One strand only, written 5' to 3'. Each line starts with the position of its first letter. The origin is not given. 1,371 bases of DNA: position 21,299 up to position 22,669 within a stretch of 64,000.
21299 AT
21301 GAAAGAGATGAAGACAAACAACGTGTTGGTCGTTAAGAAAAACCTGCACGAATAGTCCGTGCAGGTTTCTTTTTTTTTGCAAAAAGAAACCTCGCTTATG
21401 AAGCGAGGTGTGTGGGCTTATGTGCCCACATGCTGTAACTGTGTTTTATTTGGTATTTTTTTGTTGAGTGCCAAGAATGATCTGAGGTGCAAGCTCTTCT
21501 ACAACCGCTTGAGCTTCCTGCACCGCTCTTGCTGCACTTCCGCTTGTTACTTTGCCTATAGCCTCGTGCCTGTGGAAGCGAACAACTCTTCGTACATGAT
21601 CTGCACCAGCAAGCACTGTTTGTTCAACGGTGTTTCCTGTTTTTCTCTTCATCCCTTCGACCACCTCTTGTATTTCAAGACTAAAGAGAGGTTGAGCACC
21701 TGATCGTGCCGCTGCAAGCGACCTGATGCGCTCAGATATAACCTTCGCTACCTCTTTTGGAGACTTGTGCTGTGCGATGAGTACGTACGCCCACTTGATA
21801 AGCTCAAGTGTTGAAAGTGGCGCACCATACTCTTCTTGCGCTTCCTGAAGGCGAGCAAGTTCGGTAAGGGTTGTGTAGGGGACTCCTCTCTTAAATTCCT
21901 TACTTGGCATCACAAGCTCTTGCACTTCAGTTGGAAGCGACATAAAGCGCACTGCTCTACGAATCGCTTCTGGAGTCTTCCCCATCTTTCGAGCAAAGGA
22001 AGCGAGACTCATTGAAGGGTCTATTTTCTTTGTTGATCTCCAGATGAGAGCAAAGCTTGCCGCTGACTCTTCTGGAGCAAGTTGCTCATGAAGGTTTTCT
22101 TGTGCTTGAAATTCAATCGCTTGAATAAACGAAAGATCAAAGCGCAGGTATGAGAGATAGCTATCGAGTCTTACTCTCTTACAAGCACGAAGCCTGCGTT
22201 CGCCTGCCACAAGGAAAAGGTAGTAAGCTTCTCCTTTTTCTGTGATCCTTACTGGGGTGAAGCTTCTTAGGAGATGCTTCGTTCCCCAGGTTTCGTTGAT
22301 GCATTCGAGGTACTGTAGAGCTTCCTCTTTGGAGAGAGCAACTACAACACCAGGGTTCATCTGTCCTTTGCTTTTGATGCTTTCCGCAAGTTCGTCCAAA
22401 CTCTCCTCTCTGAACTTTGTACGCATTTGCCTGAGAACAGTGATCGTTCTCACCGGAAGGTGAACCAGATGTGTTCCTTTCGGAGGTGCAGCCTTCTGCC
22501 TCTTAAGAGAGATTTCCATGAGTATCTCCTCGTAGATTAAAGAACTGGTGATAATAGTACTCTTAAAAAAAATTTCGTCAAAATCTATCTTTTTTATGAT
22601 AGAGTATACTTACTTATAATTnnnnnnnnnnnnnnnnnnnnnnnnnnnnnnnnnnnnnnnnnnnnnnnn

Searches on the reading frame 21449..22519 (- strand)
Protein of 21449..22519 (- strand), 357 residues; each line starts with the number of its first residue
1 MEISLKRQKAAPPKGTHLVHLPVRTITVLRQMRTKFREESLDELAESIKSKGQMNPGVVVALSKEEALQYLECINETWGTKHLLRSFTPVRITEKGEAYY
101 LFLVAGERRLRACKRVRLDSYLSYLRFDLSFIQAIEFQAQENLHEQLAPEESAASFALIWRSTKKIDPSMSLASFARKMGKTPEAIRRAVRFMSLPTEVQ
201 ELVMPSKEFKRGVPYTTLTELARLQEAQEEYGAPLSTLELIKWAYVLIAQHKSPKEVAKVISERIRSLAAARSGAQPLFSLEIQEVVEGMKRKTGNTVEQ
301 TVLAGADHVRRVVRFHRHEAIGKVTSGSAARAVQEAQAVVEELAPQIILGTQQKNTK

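Call 55: search_protein_families(library=pfam, proteins=[window:21449-22519:-], max_evalue=0.001)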
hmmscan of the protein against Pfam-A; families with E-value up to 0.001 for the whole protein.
window:21449-22519:- (357 aa): 1 family
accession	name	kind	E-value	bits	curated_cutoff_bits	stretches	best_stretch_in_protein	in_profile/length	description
PF02195.25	ParB_N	-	9.7e-09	35.6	26.3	1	20-63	5-49/95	ParB N-terminal domain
